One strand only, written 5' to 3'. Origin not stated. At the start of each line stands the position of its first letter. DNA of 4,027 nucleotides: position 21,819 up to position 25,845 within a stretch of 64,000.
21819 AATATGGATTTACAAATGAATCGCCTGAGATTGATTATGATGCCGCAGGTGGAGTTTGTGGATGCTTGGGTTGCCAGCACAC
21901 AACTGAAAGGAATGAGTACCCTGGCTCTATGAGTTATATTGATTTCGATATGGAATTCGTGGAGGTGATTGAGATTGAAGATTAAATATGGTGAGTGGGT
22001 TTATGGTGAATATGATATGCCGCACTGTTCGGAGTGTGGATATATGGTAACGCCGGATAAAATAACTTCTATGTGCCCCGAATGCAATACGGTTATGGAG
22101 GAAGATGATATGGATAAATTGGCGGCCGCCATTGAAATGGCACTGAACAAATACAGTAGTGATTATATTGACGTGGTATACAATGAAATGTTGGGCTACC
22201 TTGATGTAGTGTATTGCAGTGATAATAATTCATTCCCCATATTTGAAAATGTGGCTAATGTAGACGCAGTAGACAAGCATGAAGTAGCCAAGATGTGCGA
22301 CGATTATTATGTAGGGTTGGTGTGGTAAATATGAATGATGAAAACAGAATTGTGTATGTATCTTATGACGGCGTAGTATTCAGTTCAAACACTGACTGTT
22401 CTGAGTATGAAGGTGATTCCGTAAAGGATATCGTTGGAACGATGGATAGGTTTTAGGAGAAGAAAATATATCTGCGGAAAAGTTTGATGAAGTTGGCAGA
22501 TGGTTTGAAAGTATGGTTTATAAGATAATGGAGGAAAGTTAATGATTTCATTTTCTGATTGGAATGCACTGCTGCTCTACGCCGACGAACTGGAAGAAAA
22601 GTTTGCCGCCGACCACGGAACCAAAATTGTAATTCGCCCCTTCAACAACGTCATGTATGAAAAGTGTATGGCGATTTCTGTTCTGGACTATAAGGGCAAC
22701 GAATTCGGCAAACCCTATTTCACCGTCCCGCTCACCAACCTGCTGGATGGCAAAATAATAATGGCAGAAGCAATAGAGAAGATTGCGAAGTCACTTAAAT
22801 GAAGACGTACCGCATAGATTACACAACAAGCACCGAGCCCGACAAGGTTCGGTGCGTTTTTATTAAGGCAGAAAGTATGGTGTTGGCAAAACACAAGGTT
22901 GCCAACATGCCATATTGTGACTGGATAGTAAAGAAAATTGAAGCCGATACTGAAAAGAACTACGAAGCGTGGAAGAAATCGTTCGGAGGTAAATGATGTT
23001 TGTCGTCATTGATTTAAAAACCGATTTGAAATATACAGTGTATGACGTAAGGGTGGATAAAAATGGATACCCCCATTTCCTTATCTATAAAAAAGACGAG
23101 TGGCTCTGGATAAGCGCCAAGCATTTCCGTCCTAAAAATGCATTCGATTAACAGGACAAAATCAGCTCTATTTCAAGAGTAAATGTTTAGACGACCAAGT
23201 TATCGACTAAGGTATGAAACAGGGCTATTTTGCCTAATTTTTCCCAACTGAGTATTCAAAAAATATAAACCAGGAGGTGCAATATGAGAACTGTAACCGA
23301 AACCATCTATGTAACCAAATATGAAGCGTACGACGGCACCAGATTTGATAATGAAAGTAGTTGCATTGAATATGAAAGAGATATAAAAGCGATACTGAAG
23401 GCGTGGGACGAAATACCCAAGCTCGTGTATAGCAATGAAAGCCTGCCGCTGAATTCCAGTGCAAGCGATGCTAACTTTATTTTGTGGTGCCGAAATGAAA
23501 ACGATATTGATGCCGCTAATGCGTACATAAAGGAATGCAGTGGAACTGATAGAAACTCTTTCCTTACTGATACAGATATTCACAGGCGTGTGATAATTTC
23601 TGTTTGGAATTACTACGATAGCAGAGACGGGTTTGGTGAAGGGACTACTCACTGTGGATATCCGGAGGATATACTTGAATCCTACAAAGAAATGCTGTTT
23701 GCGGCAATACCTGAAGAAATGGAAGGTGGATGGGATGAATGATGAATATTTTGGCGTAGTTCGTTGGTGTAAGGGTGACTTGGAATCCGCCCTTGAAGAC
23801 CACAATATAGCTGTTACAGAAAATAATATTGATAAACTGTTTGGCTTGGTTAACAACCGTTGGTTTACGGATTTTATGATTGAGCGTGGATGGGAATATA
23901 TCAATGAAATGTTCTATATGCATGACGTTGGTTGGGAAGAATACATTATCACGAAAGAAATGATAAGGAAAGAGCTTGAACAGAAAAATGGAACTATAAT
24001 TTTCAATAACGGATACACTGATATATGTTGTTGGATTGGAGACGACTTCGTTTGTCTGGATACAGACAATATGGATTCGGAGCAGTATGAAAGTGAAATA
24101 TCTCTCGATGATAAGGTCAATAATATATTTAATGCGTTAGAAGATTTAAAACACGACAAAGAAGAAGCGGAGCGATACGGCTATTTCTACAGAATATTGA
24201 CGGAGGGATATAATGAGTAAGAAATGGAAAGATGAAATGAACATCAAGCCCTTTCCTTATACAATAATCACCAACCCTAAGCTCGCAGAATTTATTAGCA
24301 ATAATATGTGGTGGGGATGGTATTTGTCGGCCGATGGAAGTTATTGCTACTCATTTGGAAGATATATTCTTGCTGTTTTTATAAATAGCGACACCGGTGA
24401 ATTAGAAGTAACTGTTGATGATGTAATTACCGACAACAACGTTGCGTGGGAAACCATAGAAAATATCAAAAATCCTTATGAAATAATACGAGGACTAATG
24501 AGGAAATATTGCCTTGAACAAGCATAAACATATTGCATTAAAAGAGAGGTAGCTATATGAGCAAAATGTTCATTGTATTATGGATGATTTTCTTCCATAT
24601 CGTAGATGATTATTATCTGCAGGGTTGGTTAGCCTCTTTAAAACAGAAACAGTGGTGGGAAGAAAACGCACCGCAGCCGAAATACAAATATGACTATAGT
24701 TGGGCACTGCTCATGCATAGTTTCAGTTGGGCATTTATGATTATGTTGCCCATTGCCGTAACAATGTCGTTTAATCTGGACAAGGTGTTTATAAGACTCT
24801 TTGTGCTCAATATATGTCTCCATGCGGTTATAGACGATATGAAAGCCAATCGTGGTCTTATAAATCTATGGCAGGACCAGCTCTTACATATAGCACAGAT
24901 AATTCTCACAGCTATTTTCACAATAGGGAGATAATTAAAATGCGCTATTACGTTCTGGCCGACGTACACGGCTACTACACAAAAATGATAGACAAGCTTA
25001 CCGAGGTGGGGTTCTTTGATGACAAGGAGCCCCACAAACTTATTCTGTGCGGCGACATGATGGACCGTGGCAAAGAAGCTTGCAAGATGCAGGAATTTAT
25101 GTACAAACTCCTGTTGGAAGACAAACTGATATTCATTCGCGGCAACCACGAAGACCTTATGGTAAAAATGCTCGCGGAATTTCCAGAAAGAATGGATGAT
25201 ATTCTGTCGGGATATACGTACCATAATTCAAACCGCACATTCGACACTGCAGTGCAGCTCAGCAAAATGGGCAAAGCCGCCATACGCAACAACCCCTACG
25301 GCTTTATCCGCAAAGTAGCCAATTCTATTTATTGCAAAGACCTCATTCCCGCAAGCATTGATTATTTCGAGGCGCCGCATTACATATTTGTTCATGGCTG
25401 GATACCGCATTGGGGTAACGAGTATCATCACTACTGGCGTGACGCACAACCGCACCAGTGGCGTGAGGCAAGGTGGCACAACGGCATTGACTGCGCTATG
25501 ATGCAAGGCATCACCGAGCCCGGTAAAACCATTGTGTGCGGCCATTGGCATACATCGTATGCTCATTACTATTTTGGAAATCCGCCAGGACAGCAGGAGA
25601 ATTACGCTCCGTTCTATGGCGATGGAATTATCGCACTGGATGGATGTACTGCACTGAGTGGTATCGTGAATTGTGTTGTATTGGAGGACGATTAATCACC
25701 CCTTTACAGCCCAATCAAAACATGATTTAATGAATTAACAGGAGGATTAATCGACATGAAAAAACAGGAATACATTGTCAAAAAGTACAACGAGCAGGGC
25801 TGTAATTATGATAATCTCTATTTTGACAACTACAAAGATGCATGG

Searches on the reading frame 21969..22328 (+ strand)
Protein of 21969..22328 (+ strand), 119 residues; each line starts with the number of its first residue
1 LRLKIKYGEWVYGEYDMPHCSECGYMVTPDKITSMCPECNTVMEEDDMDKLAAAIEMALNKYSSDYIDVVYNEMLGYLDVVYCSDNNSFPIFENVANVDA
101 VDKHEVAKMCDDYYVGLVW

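Call 72: search_protein_families(library=pfam, proteins=[window:21969-22328:+], max_evalue=0.01)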
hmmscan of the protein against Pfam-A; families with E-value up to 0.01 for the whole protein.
window:21969-22328:+ (119 aa): 2 families
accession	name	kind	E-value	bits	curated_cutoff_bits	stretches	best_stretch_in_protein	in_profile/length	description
PF08271.17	Zn_Ribbon_TF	-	0.0026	17.7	29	0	35-50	21-36/43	TFIIB zinc-binding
PF21349.2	RUBY_RBDX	-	0.0034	17.2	26.5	1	20-40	3-23/30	Rubrerythrin, rubredoxin-like domain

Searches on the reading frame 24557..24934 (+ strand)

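Call 72: search_protein_families(library=pfam, proteins=[window:24557-24934:+], max_evalue=0.01)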
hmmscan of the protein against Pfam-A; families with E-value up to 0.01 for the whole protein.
window:24557-24934:+ (125 aa): 1 family
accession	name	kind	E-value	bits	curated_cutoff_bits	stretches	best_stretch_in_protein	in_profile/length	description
PF11750.13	DUF3307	-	0.00086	19.8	23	1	8-120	3-107/127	Protein of unknown function (DUF3307)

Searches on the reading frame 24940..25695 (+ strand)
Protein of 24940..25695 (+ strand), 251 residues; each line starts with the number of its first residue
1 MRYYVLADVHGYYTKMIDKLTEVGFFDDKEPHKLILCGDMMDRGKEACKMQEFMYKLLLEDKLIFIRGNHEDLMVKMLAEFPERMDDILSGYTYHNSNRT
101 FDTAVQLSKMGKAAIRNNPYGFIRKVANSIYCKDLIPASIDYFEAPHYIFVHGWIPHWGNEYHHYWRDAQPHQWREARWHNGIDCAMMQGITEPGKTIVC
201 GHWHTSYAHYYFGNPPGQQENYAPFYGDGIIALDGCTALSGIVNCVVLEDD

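Call 84: search_protein_families(library=pfam, proteins=[window:24940-25695:+], max_evalue=0.0001)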
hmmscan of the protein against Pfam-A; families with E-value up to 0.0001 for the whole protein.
window:24940-25695:+ (251 aa): 1 family
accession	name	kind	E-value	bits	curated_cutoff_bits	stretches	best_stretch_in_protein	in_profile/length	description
PF00149.33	Metallophos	-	3.1e-14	54.3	21.5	1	1-205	1-190/191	Calcineurin-like phosphoesterase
